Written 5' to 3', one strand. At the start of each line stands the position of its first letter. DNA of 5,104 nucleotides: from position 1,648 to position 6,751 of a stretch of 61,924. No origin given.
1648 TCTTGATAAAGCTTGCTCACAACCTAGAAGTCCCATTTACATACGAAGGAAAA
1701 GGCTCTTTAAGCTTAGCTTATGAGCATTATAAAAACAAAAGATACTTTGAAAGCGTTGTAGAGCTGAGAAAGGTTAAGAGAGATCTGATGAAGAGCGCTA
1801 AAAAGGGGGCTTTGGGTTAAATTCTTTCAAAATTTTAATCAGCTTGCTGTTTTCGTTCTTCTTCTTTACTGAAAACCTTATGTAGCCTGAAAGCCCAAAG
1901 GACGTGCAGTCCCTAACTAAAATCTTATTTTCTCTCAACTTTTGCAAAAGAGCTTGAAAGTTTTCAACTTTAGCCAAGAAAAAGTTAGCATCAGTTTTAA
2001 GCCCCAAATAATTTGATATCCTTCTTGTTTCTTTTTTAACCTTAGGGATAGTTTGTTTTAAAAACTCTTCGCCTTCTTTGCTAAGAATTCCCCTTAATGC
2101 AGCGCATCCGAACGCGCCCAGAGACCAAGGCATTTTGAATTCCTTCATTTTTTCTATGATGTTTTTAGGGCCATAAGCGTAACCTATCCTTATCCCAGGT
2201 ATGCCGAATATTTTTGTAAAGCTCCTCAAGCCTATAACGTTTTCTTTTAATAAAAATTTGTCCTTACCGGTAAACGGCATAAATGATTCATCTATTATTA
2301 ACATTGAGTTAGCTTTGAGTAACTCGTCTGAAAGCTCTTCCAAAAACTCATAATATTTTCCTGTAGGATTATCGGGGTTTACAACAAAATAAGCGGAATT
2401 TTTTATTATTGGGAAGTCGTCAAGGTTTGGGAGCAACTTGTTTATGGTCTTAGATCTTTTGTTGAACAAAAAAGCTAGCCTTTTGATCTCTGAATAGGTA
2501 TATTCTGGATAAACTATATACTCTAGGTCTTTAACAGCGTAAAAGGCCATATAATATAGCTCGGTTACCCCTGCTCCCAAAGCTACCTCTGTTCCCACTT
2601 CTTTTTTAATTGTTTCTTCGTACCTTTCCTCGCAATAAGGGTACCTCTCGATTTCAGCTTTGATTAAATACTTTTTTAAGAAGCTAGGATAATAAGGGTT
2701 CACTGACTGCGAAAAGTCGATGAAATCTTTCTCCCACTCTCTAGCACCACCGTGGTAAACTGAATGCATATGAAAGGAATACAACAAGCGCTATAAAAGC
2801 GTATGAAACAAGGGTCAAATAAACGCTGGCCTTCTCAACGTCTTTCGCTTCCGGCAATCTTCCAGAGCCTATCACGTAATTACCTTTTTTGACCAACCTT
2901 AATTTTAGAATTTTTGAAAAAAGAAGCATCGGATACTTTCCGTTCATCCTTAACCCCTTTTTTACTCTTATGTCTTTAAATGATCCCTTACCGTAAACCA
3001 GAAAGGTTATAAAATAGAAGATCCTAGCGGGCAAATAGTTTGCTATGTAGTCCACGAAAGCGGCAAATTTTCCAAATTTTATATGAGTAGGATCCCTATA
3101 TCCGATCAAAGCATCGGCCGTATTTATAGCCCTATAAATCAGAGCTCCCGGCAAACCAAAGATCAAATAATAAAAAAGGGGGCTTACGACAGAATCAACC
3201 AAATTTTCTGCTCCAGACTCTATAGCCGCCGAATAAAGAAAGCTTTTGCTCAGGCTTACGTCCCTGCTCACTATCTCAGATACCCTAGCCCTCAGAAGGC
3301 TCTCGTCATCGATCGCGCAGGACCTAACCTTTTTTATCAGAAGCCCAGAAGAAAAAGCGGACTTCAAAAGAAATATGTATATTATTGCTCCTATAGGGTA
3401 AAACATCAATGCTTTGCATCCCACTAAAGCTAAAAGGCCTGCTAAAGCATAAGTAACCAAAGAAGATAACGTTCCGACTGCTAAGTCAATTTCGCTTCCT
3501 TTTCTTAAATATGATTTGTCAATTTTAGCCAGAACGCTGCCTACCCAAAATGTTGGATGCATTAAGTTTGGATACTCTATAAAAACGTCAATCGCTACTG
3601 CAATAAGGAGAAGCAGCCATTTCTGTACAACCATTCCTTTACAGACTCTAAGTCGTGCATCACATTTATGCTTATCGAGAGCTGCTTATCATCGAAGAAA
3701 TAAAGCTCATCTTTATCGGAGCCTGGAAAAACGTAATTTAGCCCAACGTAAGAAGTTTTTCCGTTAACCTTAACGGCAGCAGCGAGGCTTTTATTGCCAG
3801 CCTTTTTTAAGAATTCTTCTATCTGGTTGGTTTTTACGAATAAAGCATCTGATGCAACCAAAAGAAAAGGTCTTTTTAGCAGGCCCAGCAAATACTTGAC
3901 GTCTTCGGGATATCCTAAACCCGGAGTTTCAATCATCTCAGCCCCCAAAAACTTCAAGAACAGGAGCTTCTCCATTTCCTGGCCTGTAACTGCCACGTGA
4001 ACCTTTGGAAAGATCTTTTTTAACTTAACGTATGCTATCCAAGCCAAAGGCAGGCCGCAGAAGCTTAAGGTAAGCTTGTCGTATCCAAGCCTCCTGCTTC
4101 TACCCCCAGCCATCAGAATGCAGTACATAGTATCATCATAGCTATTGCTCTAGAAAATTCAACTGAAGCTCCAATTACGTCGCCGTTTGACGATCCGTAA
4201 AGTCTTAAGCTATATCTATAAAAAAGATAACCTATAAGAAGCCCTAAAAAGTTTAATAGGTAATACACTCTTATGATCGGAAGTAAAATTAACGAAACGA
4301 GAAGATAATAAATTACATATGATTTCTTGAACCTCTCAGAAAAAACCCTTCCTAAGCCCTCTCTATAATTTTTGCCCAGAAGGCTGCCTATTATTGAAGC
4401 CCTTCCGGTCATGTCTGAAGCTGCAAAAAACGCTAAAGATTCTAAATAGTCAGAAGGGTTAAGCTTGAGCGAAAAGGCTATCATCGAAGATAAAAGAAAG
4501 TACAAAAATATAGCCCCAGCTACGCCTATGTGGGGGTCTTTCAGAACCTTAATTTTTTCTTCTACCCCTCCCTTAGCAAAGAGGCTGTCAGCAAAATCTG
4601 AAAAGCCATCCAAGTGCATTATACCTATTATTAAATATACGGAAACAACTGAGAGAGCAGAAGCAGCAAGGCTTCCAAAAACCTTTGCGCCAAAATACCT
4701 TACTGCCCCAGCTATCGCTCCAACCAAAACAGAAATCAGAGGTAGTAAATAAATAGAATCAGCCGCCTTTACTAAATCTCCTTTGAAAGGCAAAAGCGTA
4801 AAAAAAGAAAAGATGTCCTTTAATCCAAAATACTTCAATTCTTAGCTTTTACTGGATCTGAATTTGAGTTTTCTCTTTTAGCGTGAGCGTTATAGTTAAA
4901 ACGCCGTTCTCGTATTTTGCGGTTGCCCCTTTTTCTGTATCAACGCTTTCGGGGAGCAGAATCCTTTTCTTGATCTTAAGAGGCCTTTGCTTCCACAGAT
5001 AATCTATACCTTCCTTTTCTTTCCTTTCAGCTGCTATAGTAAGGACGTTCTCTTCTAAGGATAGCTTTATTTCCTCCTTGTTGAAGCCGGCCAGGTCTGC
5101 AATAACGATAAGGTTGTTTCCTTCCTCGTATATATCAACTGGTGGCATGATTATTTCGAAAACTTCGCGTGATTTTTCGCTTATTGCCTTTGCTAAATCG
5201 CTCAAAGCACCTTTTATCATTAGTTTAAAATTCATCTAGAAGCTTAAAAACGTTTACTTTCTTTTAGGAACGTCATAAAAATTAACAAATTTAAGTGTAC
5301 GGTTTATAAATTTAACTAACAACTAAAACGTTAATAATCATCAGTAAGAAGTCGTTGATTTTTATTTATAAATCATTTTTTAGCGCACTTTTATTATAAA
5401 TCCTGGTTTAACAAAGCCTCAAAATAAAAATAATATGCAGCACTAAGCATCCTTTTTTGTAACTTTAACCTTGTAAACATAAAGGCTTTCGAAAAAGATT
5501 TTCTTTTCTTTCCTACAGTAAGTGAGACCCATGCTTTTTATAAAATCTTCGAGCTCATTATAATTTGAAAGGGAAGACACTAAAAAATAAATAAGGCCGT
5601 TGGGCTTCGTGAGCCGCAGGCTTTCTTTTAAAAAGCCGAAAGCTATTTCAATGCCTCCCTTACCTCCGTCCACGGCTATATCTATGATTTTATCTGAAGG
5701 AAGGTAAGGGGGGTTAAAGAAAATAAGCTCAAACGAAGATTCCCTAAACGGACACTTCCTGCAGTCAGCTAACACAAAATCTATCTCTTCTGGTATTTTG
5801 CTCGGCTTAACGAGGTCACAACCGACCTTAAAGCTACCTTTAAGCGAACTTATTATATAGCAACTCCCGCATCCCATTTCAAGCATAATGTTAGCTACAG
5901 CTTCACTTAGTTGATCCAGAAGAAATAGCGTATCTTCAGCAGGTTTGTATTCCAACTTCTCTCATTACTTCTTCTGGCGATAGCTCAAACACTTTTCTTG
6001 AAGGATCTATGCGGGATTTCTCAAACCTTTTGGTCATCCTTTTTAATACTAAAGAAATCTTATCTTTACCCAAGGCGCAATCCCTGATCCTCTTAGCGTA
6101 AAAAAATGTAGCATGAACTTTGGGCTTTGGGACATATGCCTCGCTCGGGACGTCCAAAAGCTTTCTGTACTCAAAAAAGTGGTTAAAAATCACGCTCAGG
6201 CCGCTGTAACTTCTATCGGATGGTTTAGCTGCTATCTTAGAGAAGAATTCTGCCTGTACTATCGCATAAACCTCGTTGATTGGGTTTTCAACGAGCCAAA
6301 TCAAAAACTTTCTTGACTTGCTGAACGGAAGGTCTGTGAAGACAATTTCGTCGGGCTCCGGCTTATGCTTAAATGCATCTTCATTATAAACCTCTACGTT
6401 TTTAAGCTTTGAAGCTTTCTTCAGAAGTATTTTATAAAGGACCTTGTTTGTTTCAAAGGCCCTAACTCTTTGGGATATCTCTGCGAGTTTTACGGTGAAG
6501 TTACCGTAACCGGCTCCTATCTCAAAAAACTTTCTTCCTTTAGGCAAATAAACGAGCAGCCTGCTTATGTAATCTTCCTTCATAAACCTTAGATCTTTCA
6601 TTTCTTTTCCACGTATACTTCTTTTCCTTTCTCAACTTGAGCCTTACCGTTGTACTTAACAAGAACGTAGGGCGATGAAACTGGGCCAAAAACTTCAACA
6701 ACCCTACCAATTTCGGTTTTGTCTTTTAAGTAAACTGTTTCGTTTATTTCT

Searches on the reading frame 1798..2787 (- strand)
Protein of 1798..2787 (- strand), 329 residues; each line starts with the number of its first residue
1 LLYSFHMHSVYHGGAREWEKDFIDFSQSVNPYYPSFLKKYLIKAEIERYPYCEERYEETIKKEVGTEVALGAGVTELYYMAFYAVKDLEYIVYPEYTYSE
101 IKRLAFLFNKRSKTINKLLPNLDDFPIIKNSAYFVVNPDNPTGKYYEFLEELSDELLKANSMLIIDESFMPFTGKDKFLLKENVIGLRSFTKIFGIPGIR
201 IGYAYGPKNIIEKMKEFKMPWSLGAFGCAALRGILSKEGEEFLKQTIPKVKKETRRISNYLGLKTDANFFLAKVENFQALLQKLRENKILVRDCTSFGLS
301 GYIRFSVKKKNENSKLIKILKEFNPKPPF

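Call 73: search_protein_families(library=pfam, proteins=[window:1798-2787:-], max_evalue=0.001)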
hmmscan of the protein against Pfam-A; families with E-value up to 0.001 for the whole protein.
window:1798-2787:- (329 aa): 1 family
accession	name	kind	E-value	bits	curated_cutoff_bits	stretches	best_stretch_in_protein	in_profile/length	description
PF00155.27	Aminotran_1_2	-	1.8e-25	90.3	19.7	1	50-318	56-359/361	Aminotransferase class I and II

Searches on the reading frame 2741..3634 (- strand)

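Call 73: search_protein_families(library=pfam, proteins=[window:2741-3634:-], max_evalue=0.001)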
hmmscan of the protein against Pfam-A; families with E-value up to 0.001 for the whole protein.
window:2741-3634:- (297 aa): 1 family
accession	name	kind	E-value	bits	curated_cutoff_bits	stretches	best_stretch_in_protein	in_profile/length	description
PF03186.18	CobD_Cbib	-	6.9e-55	186.8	34.4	1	9-257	1-256/282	CobD/Cbib protein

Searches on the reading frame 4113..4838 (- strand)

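Call 73: search_protein_families(library=pfam, proteins=[window:4113-4838:-], max_evalue=0.001)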
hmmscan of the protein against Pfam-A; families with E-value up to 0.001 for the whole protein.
window:4113-4838:- (241 aa): 1 family
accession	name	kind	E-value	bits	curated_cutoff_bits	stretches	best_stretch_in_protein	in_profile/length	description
PF02654.20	CobS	-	2.2e-35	123.1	23.2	1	10-234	2-206/207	Cobalamin-5-phosphate synthase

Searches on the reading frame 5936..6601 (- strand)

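Call 73: search_protein_families(library=pfam, proteins=[window:5936-6601:-], max_evalue=0.001)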
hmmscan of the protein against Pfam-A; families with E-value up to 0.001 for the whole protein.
window:5936-6601:- (221 aa): 1 family
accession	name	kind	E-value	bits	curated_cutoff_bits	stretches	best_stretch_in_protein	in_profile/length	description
PF00398.26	RrnaAD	-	2.6e-26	92.8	24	1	21-164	30-183/263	Ribosomal RNA adenine dimethylase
